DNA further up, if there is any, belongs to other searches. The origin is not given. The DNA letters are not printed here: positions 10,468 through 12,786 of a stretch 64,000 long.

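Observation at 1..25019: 25-kb super-cluster: nine GT-C-type membrane glycosyltransferases of four or five families, three candidate lipid-carrier sugar-donor routes and a Wzm/Wzt exporter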

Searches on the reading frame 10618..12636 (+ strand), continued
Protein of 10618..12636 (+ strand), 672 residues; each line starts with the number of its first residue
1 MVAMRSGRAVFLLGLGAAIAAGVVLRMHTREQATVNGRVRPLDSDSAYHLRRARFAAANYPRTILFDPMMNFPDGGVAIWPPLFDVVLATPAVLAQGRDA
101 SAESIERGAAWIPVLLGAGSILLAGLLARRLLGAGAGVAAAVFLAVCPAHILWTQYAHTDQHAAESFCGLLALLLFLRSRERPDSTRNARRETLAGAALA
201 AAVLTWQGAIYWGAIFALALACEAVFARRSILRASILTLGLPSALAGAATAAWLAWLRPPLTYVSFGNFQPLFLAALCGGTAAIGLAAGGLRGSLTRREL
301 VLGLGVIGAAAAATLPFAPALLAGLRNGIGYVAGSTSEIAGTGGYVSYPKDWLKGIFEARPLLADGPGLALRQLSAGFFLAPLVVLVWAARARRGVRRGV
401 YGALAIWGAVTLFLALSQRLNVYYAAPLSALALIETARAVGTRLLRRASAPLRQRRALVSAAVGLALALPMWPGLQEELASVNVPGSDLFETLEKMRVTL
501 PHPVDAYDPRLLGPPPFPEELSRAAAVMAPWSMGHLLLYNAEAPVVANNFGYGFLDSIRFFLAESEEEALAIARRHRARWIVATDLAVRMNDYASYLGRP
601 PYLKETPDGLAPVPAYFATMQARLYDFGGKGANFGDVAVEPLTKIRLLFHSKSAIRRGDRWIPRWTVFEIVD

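Call 53: find_homologous_proteins(query=window:10618-12633:+, max_evalue=0.001)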
Query window:10618-12633:+ (672 aa): 392 proteins with E <= 0.001 among 8000 candidates; the best 120 are listed.
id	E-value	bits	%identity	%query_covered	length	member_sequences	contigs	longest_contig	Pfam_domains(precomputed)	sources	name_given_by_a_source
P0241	0.0e+0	1461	100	100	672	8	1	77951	PF22627.1,PF02516.21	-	-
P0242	0.0e+0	1272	87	100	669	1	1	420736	PF22627.1,PF02516.21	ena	-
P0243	0.0e+0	1249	85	100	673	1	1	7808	PF22627.1,PF02516.21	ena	-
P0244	0.0e+0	1163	80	100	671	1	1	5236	PF22627.1,PF02516.21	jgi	jgi:dolichyl-diphosphooligosaccharide--protein glycosyltransferase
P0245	0.0e+0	1059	73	99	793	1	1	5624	PF22627.1,PF02516.21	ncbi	ncbi:MAG TPA: STT3 domain-containing protein, partial [Thermoanaerobaculia bacterium]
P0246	0.0e+0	1049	73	100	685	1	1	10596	PF02516.21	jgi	jgi:dolichyl-phosphooligosaccharide-protein glycotransferase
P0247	0.0e+0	1039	72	100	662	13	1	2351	PF22627.1,PF02516.21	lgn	-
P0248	0.0e+0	1039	72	96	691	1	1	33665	PF02516.21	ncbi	-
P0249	0.0e+0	1030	71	100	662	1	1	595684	PF22627.1,PF02516.21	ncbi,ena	-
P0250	0.0e+0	1027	72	100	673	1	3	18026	PF22627.1,PF02516.21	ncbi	-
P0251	0.0e+0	1020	71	100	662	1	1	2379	PF22627.1,PF02516.21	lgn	-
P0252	0.0e+0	1019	72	100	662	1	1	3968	PF22627.1,PF02516.21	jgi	jgi:asparagine N-glycosylation enzyme membrane subunit Stt3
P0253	0.0e+0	1017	72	100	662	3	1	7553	PF22627.1,PF02516.21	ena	-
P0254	0.0e+0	1017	72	100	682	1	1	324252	PF22627.1,PF02516.21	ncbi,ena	-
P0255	1.5e-298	1010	71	100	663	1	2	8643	PF22627.1,PF02516.21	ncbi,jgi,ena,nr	ncbi:MAG TPA: STT3 domain-containing protein [Thermoanaerobaculia bacterium]|jgi:asparagine N-glycos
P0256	1.1e-297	1007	71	100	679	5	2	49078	PF22627.1,PF02516.21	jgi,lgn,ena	-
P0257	2.0e-297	1006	71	99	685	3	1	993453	PF22627.1,PF02516.21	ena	-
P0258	3.6e-297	1006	70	100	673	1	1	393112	PF22627.1,PF02516.21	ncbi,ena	-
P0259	4.1e-297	1005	71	100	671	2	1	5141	PF22627.1,PF02516.21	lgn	-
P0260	6.5e-297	1005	72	100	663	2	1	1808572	PF22627.1,PF02516.21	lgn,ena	-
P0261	7.4e-297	1005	70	100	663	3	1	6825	PF22627.1,PF02516.21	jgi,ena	-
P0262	1.7e-296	1003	70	100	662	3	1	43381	PF22627.1,PF02516.21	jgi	jgi:asparagine N-glycosylation enzyme membrane subunit Stt3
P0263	3.7e-296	1002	70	99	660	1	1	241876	PF02516.21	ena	-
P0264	3.9e-296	1002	71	100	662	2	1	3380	PF22627.1,PF02516.21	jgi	jgi:dolichyl-diphosphooligosaccharide--protein glycosyltransferase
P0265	5.9e-296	1002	71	100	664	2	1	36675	PF22627.1,PF02516.21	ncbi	-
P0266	1.1e-295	1001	71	100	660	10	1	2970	PF02516.21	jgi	jgi:dolichyl-diphosphooligosaccharide--protein glycosyltransferase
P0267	9.1e-295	998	71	100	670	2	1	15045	PF22627.1,PF02516.21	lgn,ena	-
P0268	1.3e-293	994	71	96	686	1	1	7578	PF22627.1,PF02516.21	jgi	jgi:dolichyl-diphosphooligosaccharide--protein glycosyltransferase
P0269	1.6e-293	994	72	98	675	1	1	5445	PF22627.1,PF02516.21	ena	-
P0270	2.0e-293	993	69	100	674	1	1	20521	PF02516.21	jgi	jgi:dolichyl-phosphooligosaccharide-protein glycotransferase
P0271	4.9e-293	992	70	100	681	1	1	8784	PF22627.1,PF02516.21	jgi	jgi:dolichyl-phosphooligosaccharide-protein glycotransferase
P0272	1.7e-292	990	70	100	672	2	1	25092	PF02516.21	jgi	jgi:asparagine N-glycosylation enzyme membrane subunit Stt3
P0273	2.2e-292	990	70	100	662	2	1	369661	PF22627.1,PF02516.21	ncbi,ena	-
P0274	6.6e-292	988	69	99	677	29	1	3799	PF22627.1,PF02516.21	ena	-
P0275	1.0e-291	988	71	100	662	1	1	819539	PF22627.1,PF02516.21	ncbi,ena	-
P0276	8.9e-290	981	70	98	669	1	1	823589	PF02516.21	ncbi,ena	-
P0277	3.0e-289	979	70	100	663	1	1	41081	PF22627.1,PF02516.21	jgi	jgi:asparagine N-glycosylation enzyme membrane subunit Stt3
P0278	4.0e-289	979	69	100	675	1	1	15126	PF22627.1,PF02516.21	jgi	jgi:dolichyl-diphosphooligosaccharide--protein glycosyltransferase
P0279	3.6e-288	976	70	99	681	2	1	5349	PF02516.21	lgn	-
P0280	5.2e-288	975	70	97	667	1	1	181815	PF02516.21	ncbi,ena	-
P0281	6.0e-288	975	69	97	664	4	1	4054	PF22627.1,PF02516.21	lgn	-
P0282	8.5e-288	975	68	100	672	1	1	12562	PF02516.21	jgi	jgi:asparagine N-glycosylation enzyme membrane subunit Stt3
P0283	1.0e-287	974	71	98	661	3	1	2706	PF22627.1,PF02516.21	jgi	jgi:dolichyl-diphosphooligosaccharide--protein glycosyltransferase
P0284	6.0e-287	972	71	97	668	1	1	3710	PF22627.1,PF02516.21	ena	-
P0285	7.3e-286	968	68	100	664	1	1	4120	PF22627.1,PF02516.21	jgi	jgi:dolichyl-phosphooligosaccharide-protein glycotransferase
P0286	8.4e-286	968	69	100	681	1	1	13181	PF22627.1,PF02516.21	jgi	jgi:dolichyl-diphosphooligosaccharide--protein glycosyltransferase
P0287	1.3e-285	967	69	100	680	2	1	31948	PF02516.21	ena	-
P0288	1.5e-285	967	68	100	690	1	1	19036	PF22627.1,PF02516.21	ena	-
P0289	9.1e-285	965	67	100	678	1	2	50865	PF22627.1,PF02516.21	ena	-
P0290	5.4e-284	962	67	100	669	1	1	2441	PF02516.21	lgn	-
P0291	6.2e-284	962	69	97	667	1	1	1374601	PF22627.1,PF02516.21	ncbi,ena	-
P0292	1.3e-282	957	67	100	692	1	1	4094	PF02516.21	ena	-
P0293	2.4e-282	957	69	100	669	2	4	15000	PF02516.21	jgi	jgi:asparagine N-glycosylation enzyme membrane subunit Stt3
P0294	7.0e-282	955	68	99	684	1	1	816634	PF02516.21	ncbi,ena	-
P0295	1.9e-281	954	68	100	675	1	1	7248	PF22627.1,PF02516.21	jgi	jgi:asparagine N-glycosylation enzyme membrane subunit Stt3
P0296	2.6e-280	950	70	94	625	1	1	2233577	PF02516.21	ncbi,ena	-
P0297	4.6e-280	949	68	99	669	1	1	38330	PF02516.21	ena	-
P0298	6.4e-280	949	68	100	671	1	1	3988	PF02516.21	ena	-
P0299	1.2e-279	948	67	100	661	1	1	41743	PF22627.1,PF02516.21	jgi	jgi:dolichyl-diphosphooligosaccharide--protein glycosyltransferase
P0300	1.5e-279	947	66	100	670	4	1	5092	PF02516.21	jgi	jgi:asparagine N-glycosylation enzyme membrane subunit Stt3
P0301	1.7e-278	944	67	99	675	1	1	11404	PF22627.1,PF02516.21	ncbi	ncbi:MAG: STT3 domain-containing protein [Acidobacteriota bacterium]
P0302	1.9e-278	944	67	98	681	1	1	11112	PF02516.21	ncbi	-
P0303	2.0e-275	934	68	100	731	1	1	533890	PF22627.1,PF02516.21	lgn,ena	-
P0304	2.7e-275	933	68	99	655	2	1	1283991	PF22627.1,PF02516.21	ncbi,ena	-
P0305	1.5e-274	931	68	98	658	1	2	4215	PF22627.1,PF02516.21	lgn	-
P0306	2.0e-274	930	66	99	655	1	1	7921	PF22627.1,PF02516.21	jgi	-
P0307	2.6e-274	930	67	100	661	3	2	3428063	PF22627.1,PF02516.21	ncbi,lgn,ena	-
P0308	9.4e-274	928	67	96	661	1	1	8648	PF22627.1,PF02516.21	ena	-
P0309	1.2e-273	928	66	100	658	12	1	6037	PF22627.1,PF02516.21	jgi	jgi:asparagine N-glycosylation enzyme membrane subunit Stt3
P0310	2.8e-273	927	66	99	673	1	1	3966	PF22627.1,PF02516.21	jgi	jgi:asparagine N-glycosylation enzyme membrane subunit Stt3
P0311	4.1e-273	926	66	99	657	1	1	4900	PF22627.1,PF02516.21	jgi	-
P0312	4.2e-273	926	65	99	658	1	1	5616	PF22627.1,PF02516.21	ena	-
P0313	4.4e-273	926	67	96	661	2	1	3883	PF22627.1,PF02516.21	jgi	jgi:dolichyl-diphosphooligosaccharide--protein glycosyltransferase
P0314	5.8e-273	926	66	100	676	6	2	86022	PF22627.1,PF02516.21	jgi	jgi:asparagine N-glycosylation enzyme membrane subunit Stt3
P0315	1.6e-272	924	66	99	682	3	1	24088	PF02516.21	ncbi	-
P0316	3.1e-272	923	67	99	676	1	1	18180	PF02516.21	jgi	jgi:dolichyl-diphosphooligosaccharide--protein glycosyltransferase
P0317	1.2e-271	921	66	100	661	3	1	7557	PF22627.1,PF02516.21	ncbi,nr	ncbi:MAG TPA: STT3 domain-containing protein [Thermoanaerobaculia bacterium]|nr:STT3 domain-containi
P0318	1.1e-270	918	70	93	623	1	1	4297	PF02516.21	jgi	jgi:asparagine N-glycosylation enzyme membrane subunit Stt3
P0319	1.2e-270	918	67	99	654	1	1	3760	PF22627.1,PF02516.21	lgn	-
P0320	2.1e-269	914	64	100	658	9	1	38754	PF22627.1,PF02516.21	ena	-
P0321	6.0e-269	912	64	100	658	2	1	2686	PF22627.1,PF02516.21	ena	-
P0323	3.2e-268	910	66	99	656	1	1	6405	PF22627.1,PF02516.21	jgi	-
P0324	1.4e-267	908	65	99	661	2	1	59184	PF22627.1,PF02516.21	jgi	jgi:dolichyl-diphosphooligosaccharide--protein glycosyltransferase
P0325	2.1e-267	907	64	99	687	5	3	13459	PF02516.21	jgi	-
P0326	3.5e-267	906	66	99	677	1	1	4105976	PF22627.1,PF02516.21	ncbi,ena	-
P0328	6.8e-265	899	64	100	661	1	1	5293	PF22627.1,PF02516.21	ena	-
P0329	1.5e-263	895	64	100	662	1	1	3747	PF22627.1,PF02516.21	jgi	jgi:dolichyl-diphosphooligosaccharide--protein glycosyltransferase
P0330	2.7e-263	894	61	99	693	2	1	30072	PF22627.1,PF02516.21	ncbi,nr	ncbi:MAG TPA: STT3 domain-containing protein [Thermoanaerobaculia bacterium]|nr:STT3 domain-containi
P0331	4.5e-262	890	65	100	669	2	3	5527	PF22627.1,PF02516.21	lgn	-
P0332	2.1e-261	887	65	100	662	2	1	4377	PF22627.1,PF02516.21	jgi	jgi:dolichyl-diphosphooligosaccharide--protein glycosyltransferase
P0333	5.9e-260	883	64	100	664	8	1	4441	PF22627.1,PF02516.21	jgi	-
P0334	1.1e-259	882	63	100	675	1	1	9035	PF02516.21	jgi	-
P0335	2.6e-259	880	63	99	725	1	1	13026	PF02516.21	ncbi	-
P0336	3.4e-257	873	63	99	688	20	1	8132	PF22627.1,PF02516.21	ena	-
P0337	7.8e-257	872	58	53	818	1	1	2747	PF22627.1,PF02516.21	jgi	jgi:asparagine N-glycosylation enzyme membrane subunit Stt3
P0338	5.3e-256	870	60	100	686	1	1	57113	PF22627.1,PF02516.21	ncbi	-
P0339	6.3e-256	869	61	100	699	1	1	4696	PF22627.1,PF02516.21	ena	-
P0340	5.7e-255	866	63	100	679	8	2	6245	PF02516.21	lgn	-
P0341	3.9e-254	863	62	100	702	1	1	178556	PF02516.21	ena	-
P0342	8.7e-254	862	63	99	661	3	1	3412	PF22627.1,PF02516.21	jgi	-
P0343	3.4e-253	860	62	99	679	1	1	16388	PF22627.1,PF02516.21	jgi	jgi:asparagine N-glycosylation enzyme membrane subunit Stt3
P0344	5.0e-253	860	62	100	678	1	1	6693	PF22627.1,PF02516.21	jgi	jgi:asparagine N-glycosylation enzyme membrane subunit Stt3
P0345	1.2e-252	858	63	97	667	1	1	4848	PF22627.1,PF02516.21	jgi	jgi:asparagine N-glycosylation enzyme membrane subunit Stt3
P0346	5.9e-252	856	62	99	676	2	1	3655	PF22627.1,PF02516.21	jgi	jgi:asparagine N-glycosylation enzyme membrane subunit Stt3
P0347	6.1e-252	856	60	100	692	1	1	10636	PF22627.1,PF02516.21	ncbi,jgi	-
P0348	7.4e-252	856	62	100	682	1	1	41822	PF22627.1,PF02516.21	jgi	jgi:asparagine N-glycosylation enzyme membrane subunit Stt3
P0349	8.8e-252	856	62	99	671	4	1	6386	PF02516.21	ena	-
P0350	2.1e-251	854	62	100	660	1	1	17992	PF22627.1,PF02516.21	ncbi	-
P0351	4.1e-251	853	62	100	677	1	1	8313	PF22627.1,PF02516.21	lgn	-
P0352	2.0e-250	851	62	100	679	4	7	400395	PF22627.1,PF02516.21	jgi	jgi:dolichyl-diphosphooligosaccharide--protein glycosyltransferase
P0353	8.8e-250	849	61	100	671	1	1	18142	PF22627.1,PF02516.21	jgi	jgi:asparagine N-glycosylation enzyme membrane subunit Stt3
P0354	1.2e-249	849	61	99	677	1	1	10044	PF22627.1,PF02516.21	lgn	-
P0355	4.1e-249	847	62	100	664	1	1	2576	PF22627.1,PF02516.21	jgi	jgi:asparagine N-glycosylation enzyme membrane subunit Stt3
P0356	4.4e-249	847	61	100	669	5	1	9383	PF22627.1,PF02516.21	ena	-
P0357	7.4e-249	846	61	97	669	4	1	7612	PF22627.1,PF02516.21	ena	-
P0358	9.1e-249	846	61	97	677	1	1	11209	PF22627.1,PF02516.21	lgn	-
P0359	1.1e-248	845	63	100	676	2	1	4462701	PF02516.21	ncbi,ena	-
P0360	1.2e-248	845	62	100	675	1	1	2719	PF22627.1,PF02516.21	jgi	jgi:asparagine N-glycosylation enzyme membrane subunit Stt3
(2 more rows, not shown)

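Call 62: search_protein_representatives(protein=window:10618-12633:+)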
Query: 672 residues. Proteins with E-value up to 0.001 (for the whole library): 2176; up to 1e-10: 1095; up to 1e-30: 98. The best 150 are listed.
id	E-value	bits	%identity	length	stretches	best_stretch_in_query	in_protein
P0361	4.2e-248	841.7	62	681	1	6-672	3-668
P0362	1.2e-184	632.1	52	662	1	5-670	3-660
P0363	1.5e-155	535.9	47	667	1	17-671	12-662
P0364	1.9e-142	492.6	60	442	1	264-671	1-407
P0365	1.2e-141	490.0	44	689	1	14-670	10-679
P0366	1.2e-138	480.1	45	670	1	4-671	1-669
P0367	5.0e-128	445.0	47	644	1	12-670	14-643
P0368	4.9e-126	438.4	71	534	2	9-291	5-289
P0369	1.2e-124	433.8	41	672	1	13-670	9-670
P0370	2.1e-124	433.0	47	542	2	191-672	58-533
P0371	8.3e-117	407.9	40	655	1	44-672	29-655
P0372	6.0e-114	398.5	54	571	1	93-480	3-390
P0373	4.4e-98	346.1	52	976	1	56-602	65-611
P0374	1.4e-92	327.9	68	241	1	4-245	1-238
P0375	1.0e-85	305.2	61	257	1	410-672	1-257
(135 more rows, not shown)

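Call 88: find_related_loci(query=A9, collection=genome_contigs, flank=7000)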
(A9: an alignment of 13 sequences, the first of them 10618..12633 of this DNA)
Query A9 (672 aa) in genome_contigs; peptide patterns used: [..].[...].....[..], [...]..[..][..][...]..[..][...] (x = any residue, [..] = any of these).
146 stretches matched a pattern; 108 encode a relative of the query (tblastn E <= 1e-3); the best 80 are kept; 80 distinct loci.
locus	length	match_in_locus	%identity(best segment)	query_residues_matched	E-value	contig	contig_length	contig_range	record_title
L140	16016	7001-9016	93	1-672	0e+0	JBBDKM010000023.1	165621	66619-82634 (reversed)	MAG: Thermoanaerobaculia bacterium isolate LejiaA_69_48 Lejia_A_149_length_165621_cov_28, whole genome shotgun sequence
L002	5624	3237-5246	73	1-670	0e+0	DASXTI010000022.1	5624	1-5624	MAG TPA_asm: Thermoanaerobaculia bacterium isolate SMAG_U4688 k141_578154, whole genome shotgun sequence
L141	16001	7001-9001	70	8-672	0e+0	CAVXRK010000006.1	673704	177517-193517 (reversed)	MAG: uncultured Acidobacteriota bacterium isolate MFD00822.bin.1.237 genome assembly, contig: contig_34825, whole genome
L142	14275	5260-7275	65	1-672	0e+0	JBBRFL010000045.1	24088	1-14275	MAG: Thermoanaerobaculia bacterium isolate Co_metawrap_2567 Cmw_2567_k141_9516674_length_24088_cov_23.2309, whole genome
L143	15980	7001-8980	72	1-670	0e+0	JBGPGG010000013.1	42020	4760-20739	MAG: Thermoanaerobaculia bacterium isolate OBJ_0618_7090110_48 k141_479481_length_42020_cov_67.3881, whole genome shotgu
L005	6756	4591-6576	71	1-672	0e+0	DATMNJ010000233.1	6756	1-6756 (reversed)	MAG TPA_asm: Thermoanaerobaculia bacterium isolate SMAG_U12847 k141_1889935, whole genome shotgun sequence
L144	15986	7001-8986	71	1-672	0e+0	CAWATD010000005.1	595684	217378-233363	MAG: uncultured Acidobacteriota bacterium isolate MFD02134.bin.2.124 genome assembly, contig: contig_448, whole genome s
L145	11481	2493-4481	71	1-672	0e+0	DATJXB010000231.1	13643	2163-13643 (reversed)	MAG TPA_asm: Thermoanaerobaculia bacterium isolate SMAG_U15115 k141_2938160, whole genome shotgun sequence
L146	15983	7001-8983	66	3-672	0e+0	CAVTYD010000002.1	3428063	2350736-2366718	MAG: uncultured Acidobacteriota bacterium isolate MFD06714.bin.2.31 genome assembly, contig: contig_15739, whole genome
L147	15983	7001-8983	71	1-670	0e+0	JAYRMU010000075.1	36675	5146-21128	MAG: Thermoanaerobaculia bacterium isolate XM2_XAASGE4bin.10 k141_1339106, whole genome shotgun sequence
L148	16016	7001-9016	70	1-672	0e+0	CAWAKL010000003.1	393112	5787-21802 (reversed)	MAG: uncultured Acidobacteriota bacterium isolate MFD02360.bin.3.432 genome assembly, contig: contig_17005, whole genome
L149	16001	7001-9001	68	6-672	0e+0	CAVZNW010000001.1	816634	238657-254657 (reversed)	MAG: uncultured Acidobacteriota bacterium isolate MFD06435.bin.3.333 genome assembly, contig: contig_2, whole genome sho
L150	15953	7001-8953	68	8-672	0e+0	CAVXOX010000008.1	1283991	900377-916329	MAG: uncultured Acidobacteriota bacterium isolate MFD00822.bin.1.216 genome assembly, contig: contig_56588, whole genome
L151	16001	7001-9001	69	8-672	0e+0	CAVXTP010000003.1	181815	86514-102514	MAG: uncultured Acidobacteriota bacterium isolate MFD05942.bin.1.319 genome assembly, contig: contig_116463, whole genom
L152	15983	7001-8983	64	3-672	0e+0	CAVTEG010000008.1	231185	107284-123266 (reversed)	MAG: uncultured Acidobacteriota bacterium isolate MFD00822.bin.2.9 genome assembly, contig: contig_32472, whole genome s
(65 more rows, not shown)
